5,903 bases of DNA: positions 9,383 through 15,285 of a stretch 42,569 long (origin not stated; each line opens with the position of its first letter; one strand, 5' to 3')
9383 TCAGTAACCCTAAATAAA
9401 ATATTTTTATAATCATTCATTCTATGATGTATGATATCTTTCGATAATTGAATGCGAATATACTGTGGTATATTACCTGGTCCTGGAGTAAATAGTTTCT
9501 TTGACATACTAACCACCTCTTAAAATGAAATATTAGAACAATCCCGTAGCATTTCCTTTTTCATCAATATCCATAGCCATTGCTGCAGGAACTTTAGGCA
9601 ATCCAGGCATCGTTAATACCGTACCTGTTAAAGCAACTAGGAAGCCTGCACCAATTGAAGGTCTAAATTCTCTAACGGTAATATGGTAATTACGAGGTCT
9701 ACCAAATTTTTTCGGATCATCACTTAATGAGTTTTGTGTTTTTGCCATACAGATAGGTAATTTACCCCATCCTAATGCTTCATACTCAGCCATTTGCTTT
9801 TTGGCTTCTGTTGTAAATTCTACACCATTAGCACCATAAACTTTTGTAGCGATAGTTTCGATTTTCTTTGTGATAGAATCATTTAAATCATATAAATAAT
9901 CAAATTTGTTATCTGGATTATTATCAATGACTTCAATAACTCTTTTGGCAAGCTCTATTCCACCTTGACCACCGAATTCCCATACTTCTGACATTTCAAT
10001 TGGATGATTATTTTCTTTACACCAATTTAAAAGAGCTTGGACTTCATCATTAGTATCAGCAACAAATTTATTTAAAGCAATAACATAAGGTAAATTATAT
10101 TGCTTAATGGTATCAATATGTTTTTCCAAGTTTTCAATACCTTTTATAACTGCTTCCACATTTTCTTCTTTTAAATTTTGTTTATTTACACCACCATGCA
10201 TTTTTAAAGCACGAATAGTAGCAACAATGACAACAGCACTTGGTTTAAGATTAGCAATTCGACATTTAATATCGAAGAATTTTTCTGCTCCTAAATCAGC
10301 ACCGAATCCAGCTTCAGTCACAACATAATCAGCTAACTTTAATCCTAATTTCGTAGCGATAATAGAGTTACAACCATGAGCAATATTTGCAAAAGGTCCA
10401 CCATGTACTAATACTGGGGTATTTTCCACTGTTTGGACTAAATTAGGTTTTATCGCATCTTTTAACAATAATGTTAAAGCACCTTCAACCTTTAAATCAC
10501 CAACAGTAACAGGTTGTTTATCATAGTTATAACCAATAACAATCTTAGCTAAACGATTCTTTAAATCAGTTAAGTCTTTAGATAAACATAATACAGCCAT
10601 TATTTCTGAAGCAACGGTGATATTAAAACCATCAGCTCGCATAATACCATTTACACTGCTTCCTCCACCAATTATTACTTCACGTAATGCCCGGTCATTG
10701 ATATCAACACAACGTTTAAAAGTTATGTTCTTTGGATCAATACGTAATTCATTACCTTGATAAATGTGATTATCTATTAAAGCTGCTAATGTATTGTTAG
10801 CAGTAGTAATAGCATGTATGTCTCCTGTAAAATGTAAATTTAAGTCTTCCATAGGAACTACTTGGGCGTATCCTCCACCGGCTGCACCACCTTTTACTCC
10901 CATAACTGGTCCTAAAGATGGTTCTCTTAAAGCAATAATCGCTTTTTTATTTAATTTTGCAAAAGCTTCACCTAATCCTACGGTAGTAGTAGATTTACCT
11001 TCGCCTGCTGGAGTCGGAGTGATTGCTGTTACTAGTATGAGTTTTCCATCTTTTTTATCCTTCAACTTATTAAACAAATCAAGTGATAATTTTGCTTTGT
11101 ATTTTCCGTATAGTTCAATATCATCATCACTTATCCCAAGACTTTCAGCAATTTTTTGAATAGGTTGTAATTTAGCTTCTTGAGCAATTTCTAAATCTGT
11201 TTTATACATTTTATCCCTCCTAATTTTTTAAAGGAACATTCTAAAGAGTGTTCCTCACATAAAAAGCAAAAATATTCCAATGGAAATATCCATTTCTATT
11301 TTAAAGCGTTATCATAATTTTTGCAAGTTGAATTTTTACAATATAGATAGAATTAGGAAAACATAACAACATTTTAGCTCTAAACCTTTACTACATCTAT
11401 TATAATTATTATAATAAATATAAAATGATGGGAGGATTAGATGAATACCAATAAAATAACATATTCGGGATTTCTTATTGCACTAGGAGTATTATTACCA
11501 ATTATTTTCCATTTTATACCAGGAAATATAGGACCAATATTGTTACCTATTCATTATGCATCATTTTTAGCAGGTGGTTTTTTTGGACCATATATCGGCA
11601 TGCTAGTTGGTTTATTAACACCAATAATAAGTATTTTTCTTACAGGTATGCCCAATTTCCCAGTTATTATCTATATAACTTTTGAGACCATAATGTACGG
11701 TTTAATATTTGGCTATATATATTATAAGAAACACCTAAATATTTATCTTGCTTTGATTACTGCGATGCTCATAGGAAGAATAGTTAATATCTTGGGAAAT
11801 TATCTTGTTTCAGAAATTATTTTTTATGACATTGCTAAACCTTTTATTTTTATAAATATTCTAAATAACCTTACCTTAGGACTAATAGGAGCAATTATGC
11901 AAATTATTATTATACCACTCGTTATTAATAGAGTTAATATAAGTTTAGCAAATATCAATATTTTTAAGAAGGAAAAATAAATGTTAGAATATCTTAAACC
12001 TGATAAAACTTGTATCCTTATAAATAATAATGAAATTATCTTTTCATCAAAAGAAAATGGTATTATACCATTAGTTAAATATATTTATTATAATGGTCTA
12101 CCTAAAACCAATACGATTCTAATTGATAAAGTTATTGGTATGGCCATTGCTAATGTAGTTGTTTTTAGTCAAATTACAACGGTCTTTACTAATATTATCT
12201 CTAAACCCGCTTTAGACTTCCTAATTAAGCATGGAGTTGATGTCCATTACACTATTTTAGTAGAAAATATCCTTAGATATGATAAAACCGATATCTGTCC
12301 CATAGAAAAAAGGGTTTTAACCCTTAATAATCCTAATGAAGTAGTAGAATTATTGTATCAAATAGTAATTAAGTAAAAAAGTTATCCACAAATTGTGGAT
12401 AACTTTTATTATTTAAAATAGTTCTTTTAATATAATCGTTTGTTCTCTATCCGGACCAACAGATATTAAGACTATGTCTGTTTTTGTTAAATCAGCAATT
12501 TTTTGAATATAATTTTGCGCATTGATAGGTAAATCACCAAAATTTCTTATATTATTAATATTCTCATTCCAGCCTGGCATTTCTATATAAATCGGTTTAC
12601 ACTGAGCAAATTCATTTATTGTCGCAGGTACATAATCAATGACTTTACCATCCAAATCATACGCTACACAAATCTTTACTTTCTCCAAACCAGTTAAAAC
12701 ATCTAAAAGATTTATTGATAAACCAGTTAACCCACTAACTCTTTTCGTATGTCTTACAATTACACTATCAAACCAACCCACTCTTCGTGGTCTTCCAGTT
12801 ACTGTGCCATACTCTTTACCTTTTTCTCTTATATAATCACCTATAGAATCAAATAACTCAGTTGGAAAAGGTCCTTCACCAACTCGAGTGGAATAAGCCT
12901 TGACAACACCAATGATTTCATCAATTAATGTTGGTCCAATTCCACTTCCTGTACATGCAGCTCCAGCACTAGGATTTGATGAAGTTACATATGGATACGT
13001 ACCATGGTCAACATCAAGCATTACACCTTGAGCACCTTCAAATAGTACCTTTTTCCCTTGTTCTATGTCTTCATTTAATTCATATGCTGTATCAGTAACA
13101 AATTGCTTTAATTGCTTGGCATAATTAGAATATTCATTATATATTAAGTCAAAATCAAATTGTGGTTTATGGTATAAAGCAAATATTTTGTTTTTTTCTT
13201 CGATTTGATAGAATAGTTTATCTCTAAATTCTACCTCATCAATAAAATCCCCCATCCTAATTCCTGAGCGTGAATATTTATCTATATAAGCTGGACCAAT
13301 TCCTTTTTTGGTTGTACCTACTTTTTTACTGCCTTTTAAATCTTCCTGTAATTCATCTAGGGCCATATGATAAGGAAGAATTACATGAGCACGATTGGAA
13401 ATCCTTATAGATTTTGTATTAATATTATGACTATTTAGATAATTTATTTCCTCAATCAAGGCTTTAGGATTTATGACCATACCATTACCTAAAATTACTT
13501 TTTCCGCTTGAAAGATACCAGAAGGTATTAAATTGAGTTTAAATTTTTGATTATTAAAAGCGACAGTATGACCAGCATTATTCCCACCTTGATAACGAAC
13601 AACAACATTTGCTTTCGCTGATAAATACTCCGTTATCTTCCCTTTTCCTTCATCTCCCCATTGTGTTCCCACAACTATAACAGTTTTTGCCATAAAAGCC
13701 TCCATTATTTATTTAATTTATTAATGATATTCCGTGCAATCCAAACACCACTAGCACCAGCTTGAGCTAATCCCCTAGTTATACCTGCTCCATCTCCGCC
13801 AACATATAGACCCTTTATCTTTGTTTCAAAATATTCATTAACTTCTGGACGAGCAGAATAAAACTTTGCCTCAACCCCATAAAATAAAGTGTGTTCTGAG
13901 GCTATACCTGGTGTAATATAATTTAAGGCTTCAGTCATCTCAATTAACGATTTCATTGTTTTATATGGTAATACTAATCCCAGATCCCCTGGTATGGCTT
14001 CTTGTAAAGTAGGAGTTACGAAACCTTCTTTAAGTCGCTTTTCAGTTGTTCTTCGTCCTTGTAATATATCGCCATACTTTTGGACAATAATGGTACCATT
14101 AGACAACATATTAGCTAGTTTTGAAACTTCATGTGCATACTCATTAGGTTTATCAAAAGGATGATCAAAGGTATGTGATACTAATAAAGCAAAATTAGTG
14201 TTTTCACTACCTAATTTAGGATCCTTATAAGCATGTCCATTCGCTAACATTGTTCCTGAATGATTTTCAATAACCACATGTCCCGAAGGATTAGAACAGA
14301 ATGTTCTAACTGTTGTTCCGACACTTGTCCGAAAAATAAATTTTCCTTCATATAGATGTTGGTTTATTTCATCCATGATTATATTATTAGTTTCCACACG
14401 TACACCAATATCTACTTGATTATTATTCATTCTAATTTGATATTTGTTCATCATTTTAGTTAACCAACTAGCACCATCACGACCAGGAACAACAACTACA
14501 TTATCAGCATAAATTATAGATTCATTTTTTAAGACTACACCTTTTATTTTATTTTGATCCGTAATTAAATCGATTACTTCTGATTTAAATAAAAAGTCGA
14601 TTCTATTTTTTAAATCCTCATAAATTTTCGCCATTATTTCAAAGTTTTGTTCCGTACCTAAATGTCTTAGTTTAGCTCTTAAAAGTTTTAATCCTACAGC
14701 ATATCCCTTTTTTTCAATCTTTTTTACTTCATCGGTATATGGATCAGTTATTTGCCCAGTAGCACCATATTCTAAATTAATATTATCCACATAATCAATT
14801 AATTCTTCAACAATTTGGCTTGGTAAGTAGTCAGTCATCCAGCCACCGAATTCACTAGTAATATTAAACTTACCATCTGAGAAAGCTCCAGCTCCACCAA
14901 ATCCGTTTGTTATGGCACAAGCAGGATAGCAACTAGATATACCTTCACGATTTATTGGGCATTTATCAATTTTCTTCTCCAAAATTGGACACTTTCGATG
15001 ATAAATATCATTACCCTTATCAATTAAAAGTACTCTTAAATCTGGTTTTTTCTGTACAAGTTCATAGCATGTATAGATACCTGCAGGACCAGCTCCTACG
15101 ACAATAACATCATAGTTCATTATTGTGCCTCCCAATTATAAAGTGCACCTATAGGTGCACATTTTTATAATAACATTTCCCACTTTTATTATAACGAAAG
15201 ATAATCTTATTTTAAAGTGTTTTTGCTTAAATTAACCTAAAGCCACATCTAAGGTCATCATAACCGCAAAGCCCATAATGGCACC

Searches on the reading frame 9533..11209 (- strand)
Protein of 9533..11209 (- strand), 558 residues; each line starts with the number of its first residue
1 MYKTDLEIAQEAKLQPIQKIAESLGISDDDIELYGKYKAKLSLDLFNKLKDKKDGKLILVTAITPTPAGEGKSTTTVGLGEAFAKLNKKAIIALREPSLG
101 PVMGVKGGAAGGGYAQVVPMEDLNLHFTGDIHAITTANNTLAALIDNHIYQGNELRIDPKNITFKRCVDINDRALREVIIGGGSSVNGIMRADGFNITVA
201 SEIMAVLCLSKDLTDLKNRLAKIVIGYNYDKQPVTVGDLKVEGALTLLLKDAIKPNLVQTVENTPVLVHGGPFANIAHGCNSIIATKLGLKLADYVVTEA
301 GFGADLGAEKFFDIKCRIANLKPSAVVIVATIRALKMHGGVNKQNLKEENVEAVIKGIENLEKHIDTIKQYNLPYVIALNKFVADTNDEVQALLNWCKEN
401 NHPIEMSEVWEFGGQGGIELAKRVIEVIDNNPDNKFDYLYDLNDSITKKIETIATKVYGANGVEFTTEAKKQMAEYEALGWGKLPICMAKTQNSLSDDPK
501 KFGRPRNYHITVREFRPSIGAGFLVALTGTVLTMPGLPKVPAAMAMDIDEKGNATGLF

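Call 11: search_protein_families(library=pfam, proteins=[window:9533-11209:-], max_evalue=0.00001)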
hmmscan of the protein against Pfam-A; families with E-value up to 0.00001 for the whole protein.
window:9533-11209:- (558 aa): 1 family
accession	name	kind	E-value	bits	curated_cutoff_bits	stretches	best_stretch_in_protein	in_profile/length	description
PF01268.25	FTHFS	-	1.6e-273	908.4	27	1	3-558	1-556/556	Formate--tetrahydrofolate ligase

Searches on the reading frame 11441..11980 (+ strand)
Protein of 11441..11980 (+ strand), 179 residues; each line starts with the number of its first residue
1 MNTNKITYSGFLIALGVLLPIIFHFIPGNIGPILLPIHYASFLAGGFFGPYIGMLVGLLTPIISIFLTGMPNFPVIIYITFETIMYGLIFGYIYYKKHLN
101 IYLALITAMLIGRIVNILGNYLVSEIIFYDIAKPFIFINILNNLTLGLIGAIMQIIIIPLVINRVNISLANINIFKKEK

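Call 11: search_protein_families(library=pfam, proteins=[window:11441-11980:+], max_evalue=0.00001)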
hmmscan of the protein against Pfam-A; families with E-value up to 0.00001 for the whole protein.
window:11441-11980:+ (179 aa): 2 families
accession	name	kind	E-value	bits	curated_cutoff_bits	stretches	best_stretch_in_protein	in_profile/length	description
PF12822.12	ECF_trnsprt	-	2.3e-16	60.7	30.7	1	5-161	2-168/169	ECF transporter, substrate-specific component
PF07155.17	ECF-ribofla_trS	-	1.2e-07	32.3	26.7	1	2-157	3-166/172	ECF-type riboflavin transporter, S component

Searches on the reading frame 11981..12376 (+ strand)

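Call 11: search_protein_families(library=pfam, proteins=[window:11981-12376:+], max_evalue=0.00001)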
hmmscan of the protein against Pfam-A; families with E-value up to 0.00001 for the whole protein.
window:11981-12376:+ (131 aa): 1 family
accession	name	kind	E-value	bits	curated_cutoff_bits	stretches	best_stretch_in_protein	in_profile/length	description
PF08973.16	TM1506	-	2.2e-27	95.7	27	1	4-127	5-128/130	Domain of unknown function (DUF1893)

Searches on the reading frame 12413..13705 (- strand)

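Call 11: search_protein_families(library=pfam, proteins=[window:12413-13705:-], max_evalue=0.00001)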
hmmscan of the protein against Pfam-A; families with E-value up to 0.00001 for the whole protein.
window:12413-13705:- (430 aa): 1 family
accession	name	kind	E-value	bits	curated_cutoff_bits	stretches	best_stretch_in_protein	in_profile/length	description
PF00709.27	Adenylsucc_synt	-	7.6e-182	605.1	27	1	10-424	1-416/416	Adenylosuccinate synthetase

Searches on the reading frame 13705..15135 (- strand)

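Call 11: search_protein_families(library=pfam, proteins=[window:13705-15135:-], max_evalue=0.00001)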
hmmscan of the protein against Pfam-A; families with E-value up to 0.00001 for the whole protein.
window:13705-15135:- (476 aa): 7 families
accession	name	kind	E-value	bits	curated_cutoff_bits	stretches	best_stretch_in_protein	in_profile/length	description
PF07992.20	Pyr_redox_2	-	3.3e-13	50.2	26.1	1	8-218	1-108/291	Pyridine nucleotide-disulphide oxidoreductase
PF01134.28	GIDA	-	1e-09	38.4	22.1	0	173-219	103-150/391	Glucose inhibited division protein A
PF00890.30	FAD_binding_2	-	1.4e-07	31.5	20.4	0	164-233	141-217/414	FAD binding domain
PF21688.3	FAD-depend_C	-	2.3e-07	31.6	27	1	243-424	4-196/197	FAD-dependent protein, C-terminal domain-like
PF01946.23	Thi4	-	1e-06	28.6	26.2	0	5-40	15-49/235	Thi4 family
PF13450.12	NAD_binding_8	-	5e-06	27.2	21.9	0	12-44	1-31/68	NAD(P)-binding Rossmann-like domain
PF03486.20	HI0933_like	-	8.2e-06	25.9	50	0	9-44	2-35/244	HI0933-like protein Rossmann domain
